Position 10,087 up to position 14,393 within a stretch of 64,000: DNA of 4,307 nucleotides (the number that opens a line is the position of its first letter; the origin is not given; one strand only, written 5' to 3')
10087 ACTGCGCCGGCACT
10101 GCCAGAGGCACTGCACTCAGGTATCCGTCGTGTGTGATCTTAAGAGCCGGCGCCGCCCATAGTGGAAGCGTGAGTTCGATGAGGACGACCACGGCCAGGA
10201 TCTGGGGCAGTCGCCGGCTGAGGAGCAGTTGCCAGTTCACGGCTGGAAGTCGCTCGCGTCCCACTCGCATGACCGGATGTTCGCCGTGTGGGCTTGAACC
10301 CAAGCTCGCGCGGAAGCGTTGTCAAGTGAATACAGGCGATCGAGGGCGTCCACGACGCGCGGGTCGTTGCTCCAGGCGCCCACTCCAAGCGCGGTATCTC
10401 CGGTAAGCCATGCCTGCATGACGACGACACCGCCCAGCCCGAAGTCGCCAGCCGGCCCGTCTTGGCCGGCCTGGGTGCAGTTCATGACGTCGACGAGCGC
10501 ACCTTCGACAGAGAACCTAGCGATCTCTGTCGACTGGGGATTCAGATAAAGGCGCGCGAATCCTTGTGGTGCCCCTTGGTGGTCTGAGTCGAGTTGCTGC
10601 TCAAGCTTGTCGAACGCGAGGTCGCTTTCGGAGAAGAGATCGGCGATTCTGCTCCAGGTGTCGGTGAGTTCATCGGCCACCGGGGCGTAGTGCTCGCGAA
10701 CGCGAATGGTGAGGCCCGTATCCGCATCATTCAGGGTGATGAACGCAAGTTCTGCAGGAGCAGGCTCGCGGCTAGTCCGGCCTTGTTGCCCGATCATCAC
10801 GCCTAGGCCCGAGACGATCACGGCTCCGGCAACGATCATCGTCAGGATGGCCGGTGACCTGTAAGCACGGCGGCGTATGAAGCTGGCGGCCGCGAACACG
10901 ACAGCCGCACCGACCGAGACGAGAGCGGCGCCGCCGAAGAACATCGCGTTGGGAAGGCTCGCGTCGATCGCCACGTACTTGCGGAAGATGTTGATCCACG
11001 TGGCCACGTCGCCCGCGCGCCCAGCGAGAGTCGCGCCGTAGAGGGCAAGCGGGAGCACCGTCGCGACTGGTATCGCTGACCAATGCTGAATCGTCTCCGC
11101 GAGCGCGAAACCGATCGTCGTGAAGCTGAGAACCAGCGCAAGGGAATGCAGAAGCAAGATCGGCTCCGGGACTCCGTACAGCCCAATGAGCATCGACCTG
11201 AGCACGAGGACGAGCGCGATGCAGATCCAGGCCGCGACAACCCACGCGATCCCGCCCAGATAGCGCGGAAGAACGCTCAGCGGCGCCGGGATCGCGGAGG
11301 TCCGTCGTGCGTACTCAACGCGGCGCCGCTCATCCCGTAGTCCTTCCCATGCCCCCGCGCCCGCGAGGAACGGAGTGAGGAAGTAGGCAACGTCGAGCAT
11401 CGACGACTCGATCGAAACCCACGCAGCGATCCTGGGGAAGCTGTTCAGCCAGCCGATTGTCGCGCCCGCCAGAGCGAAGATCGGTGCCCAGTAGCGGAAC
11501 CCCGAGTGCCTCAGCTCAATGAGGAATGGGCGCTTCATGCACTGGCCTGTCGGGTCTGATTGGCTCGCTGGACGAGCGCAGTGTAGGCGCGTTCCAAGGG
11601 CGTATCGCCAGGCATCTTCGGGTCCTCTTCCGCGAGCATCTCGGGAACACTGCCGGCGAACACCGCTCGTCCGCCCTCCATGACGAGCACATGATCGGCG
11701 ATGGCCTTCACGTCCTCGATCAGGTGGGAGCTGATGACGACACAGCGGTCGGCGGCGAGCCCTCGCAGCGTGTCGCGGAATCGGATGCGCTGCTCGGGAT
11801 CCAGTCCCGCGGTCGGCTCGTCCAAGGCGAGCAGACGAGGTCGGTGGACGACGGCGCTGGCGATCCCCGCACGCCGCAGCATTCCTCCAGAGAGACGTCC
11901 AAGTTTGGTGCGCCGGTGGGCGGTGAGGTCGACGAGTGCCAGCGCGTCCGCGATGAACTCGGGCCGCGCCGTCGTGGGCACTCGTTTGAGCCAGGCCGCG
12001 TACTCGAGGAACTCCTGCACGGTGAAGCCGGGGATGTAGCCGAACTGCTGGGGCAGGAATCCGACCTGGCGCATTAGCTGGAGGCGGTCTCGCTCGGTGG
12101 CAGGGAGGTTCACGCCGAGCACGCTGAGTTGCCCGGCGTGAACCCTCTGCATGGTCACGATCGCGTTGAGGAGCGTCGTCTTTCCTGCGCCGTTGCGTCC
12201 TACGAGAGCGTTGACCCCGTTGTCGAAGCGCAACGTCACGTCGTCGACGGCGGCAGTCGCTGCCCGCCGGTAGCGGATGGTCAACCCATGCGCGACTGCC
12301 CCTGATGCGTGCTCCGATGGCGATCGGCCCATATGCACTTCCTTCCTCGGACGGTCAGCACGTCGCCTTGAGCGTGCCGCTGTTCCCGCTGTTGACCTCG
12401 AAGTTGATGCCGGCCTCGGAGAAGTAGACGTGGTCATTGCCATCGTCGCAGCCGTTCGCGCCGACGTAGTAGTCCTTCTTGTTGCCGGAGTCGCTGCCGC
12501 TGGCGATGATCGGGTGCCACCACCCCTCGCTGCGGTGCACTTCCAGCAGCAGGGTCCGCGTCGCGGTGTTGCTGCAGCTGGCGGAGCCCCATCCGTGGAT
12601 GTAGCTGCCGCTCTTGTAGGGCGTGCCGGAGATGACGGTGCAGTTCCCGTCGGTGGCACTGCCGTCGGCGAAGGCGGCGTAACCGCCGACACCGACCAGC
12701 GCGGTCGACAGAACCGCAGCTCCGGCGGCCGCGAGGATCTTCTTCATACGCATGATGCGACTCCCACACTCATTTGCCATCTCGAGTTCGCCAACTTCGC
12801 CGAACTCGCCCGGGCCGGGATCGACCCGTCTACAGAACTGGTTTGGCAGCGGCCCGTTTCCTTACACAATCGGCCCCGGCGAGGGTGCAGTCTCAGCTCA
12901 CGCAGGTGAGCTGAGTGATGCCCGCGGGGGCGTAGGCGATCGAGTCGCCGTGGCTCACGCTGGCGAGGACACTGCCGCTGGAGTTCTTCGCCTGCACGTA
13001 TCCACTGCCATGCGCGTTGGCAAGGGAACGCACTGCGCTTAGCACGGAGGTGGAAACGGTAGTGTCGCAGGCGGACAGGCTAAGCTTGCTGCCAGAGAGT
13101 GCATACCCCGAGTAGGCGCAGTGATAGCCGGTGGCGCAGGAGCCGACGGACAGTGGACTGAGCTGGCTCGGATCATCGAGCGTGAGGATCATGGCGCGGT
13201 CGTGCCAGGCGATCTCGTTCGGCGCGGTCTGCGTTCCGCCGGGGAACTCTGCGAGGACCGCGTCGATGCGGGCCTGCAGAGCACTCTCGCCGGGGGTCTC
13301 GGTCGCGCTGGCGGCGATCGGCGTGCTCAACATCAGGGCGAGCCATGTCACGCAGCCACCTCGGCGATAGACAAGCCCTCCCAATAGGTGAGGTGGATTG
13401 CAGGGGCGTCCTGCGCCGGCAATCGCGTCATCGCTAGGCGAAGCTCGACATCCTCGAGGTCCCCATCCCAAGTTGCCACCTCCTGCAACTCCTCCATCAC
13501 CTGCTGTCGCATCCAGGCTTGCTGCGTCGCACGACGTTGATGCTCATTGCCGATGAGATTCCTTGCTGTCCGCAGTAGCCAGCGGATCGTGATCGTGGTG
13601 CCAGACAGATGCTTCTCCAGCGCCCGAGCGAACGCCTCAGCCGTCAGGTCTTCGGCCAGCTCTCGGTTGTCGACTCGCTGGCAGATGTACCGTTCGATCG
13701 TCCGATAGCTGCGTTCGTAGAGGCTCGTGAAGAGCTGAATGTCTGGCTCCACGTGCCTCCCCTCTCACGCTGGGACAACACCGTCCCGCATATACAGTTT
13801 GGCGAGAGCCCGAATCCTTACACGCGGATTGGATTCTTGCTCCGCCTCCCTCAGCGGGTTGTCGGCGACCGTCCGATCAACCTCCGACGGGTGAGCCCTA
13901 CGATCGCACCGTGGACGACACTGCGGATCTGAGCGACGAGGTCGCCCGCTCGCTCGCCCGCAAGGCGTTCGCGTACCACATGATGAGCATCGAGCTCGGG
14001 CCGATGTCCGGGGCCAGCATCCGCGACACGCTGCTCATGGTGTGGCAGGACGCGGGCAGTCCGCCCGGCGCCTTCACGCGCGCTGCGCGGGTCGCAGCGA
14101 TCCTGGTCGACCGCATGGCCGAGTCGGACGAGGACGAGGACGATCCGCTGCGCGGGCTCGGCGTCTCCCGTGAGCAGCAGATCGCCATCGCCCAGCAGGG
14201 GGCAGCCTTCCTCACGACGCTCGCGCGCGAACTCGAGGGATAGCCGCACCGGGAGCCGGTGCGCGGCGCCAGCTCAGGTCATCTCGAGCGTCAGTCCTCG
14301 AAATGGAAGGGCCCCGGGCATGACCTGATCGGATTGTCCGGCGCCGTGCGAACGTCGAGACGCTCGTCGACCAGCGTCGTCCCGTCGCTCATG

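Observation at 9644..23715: Lower-GC 14-kb island: ECF-wired secretome with two ABC modules and no recognisable enzymatic cargo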

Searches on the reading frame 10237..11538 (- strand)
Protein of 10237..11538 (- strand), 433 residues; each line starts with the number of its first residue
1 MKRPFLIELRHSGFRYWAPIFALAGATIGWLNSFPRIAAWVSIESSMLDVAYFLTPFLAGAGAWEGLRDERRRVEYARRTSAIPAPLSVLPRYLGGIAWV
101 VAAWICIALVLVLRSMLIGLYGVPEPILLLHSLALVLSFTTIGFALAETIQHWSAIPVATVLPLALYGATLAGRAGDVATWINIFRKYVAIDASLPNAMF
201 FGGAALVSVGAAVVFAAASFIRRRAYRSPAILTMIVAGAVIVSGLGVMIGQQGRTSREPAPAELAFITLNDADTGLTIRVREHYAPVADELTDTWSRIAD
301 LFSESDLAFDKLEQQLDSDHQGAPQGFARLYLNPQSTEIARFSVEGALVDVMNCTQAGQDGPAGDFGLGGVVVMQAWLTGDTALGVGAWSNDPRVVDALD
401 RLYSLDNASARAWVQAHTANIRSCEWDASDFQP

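Call 6: search_protein_families(library=pfam, max_evalue=0.01, proteins=[window:10237-11538:-])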
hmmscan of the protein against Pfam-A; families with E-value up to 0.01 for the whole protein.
window:10237-11538:- (433 aa): 0 families

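Call 9: search_protein_families(library=ncbifam, max_evalue=0.01, proteins=[window:10237-11538:-])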
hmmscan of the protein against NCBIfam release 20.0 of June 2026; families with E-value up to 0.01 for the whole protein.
window:10237-11538:- (433 aa): 0 families

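Call 50: search_protein_families(library=padloc, max_evalue=0.001, proteins=[window:10237-11538:-])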
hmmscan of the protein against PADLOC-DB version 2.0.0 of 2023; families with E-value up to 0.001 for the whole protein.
window:10237-11538:- (433 aa): 0 families

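Call 83: search_solved_structures(query=window:10237-11538:-, max_evalue=1)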
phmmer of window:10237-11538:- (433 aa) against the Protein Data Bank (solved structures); distinct sequences matched with E-value up to 1: 3.
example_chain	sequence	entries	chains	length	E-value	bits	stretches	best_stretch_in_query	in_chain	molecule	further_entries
6izz_A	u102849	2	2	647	0.43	12.3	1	302-379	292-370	Genome polyprotein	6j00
8gzp_A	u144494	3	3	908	0.67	11.7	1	302-379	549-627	Genome polyprotein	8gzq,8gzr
5ccv_A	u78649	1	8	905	0.69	11.6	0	302-379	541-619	RNA-directed RNA polymerase NS5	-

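Call 84: search_protein_families(library=pfam, max_evalue=5, proteins=[window:10237-11538:-])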
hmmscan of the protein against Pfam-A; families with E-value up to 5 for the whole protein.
window:10237-11538:- (433 aa): 1 family
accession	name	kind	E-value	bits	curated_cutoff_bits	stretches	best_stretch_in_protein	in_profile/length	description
PF23866.1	DUF7224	-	0.12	12.8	27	1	318-424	37-143/143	Domain of unknown function (DUF7224)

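Call 91: find_related_loci(query=window:10237-11538:-, collection=metagenome_contigs, flank=6000)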
Query window:10237-11538:- (433 aa) in metagenome_contigs; peptide patterns used: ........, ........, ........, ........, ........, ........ (x = any residue, [..] = any of these).
84 stretches matched a pattern, but none encodes a relative of the query by tblastn (E <= 1e-3).

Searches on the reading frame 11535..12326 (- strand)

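Call 6: search_protein_families(library=pfam, max_evalue=0.01, proteins=[window:11535-12170:-])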
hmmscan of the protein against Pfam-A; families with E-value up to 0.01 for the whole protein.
window:11535-12170:- (211 aa): 2 families
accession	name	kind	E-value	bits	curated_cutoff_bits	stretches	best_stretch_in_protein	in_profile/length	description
PF00005.33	ABC_tran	-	8.5e-14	52.8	25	1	1-121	28-137/137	ABC transporter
PF13304.12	AAA_21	-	6.3e-05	23.6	27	1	92-149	237-298/304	AAA domain, putative AbiEii toxin, Type IV TA system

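Call 9: search_protein_families(library=ncbifam, max_evalue=0.01, proteins=[window:11535-12326:-])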
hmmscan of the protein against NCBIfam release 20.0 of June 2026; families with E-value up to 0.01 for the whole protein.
window:11535-12326:- (263 aa): 198 families (the best 25 are shown)
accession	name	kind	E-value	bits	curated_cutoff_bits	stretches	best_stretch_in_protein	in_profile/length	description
TIGR03864.1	PQQ_ABC_ATP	hypoth_equivalog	5.7e-43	147.1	302.25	1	17-235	7-224/236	ABC transporter, ATP-binding subunit, PQQ-dependent alcohol dehydrogenase system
TIGR03522.1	GldA_ABC_ATP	equivalog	1.4e-39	136.3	402.6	1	23-234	14-223/301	gliding motility-associated ABC transporter ATP-binding subunit GldA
TIGR01188.1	drrA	subfamily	4.6e-36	124.6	312.45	1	24-231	6-212/302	daunorubicin resistance ABC transporter, ATP-binding protein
NF033858.1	ABC2_perm_RbbA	equivalog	4.9e-36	124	1050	1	17-259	7-248/909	ribosome-associated ATPase/putative transporter RbbA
TIGR02142.1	modC_ABC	equivalog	5.3e-32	111.4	285.05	1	24-237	10-226/353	molybdenum ABC transporter ATP-binding protein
NF010060.0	PRK13537.1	equivalog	1.2e-31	109.7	521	1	18-233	22-235/314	nodulation factor ABC transporter ATP-binding protein NodI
TIGR04521.1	ECF_ATPase_2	equivalog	5.1e-31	107.8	330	1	22-235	16-237/279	energy-coupling factor transporter ATPase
NF010059.0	PRK13536.1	equivalog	5.2e-31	107.7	549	1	25-234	57-264/342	nodulation factor ABC transporter ATP-binding protein NodI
TIGR03410.1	urea_trans_UrtE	equivalog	1.6e-30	106.3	285.8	1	23-230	12-219/230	urea ABC transporter ATP-binding subunit UrtE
TIGR03740.1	galliderm_ABC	subfamily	1.2e-28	100.3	309.75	1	24-226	13-207/223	lantibiotic protection ABC transporter ATP-binding subunit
TIGR03415.1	ABC_choXWV_ATP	equivalog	1.7e-28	99.7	483.75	1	22-232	35-254/382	choline ABC transporter ATP-binding protein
NF010068.0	PRK13548.1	equivalog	1.8e-28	99.3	261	1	16-234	10-234/261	heme ABC transporter ATP-binding protein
TIGR01288.1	nodI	equivalog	4.1e-28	98.3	424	1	27-234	20-225/303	nodulation factor ABC transporter ATP-binding protein NodI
TIGR01186.1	proV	subfamily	6.2e-28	97.9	326.6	1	23-232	5-219/363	betaine/proline/choline family ABC transporter ATP-binding protein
TIGR04520.1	ECF_ATPase_1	equivalog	6.7e-28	97.9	315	1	14-235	5-228/269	energy-coupling factor transporter ATPase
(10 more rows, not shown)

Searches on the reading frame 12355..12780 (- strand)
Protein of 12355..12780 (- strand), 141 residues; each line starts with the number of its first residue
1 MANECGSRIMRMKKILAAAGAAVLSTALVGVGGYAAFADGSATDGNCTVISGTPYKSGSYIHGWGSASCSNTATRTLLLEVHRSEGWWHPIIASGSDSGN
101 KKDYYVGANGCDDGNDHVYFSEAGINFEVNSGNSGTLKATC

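Call 6: search_protein_families(library=pfam, max_evalue=0.01, proteins=[window:12355-12780:-])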
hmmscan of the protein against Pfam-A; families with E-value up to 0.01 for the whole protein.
window:12355-12780:- (141 aa): 0 families

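Call 9: search_protein_families(library=ncbifam, max_evalue=0.01, proteins=[window:12355-12780:-])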
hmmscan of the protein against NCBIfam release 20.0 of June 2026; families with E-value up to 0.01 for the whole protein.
window:12355-12780:- (141 aa): 0 families

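Call 50: search_protein_families(library=padloc, max_evalue=0.001, proteins=[window:12355-12753:-])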
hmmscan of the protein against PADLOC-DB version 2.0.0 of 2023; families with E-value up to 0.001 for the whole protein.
window:12355-12753:- (132 aa): 0 families

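Call 51: search_protein_families(library=phrogs, max_evalue=0.001, proteins=[window:12355-12753:-])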
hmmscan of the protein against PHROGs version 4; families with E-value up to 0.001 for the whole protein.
window:12355-12753:- (132 aa): 0 families

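Call 84: search_protein_families(library=pfam, max_evalue=5, proteins=[window:12355-12753:-])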
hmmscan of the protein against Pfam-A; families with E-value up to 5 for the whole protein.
window:12355-12753:- (132 aa): 1 family
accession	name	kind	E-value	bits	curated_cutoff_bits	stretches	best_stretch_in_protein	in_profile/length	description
PF08139.17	LPAM_1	-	0.21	12.5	20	1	3-15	1-13/18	Prokaryotic membrane lipoprotein lipid attachment site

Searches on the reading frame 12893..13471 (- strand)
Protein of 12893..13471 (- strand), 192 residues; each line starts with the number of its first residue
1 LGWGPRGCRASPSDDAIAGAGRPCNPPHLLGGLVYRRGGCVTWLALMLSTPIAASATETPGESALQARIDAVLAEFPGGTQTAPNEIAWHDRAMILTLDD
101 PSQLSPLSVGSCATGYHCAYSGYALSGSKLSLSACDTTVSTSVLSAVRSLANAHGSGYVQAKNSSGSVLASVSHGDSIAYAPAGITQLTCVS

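Call 6: search_protein_families(library=pfam, max_evalue=0.01, proteins=[window:12893-13471:-])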
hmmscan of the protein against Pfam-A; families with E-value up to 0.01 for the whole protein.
window:12893-13471:- (192 aa): 1 family
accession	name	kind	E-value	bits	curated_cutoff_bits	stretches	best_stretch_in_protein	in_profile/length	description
PF03995.18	Inhibitor_I36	-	0.00018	21.8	21.1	1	110-159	6-54/69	Peptidase inhibitor family I36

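Call 9: search_protein_families(library=ncbifam, max_evalue=0.01, proteins=[window:12893-13471:-])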
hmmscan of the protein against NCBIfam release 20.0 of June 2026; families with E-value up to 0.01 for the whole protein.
window:12893-13471:- (192 aa): 0 families

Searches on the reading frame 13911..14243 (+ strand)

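Call 51: search_protein_families(library=phrogs, max_evalue=0.001, proteins=[window:13911-14243:+])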
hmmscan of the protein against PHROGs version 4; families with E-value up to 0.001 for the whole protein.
window:13911-14243:+ (110 aa): 0 families

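Call 84: search_protein_families(library=pfam, max_evalue=5, proteins=[window:13911-14243:+])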
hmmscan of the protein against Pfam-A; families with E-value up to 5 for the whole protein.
window:13911-14243:+ (110 aa): 2 families
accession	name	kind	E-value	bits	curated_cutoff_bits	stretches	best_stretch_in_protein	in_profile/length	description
PF22106.1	NGO1945_C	-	0.023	15.5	27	1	15-104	7-92/93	NGO1945 C-terminal domain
PF19947.4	DUF6409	-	0.16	12.5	27.2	1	2-23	76-97/122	Family of unknown function (DUF6409)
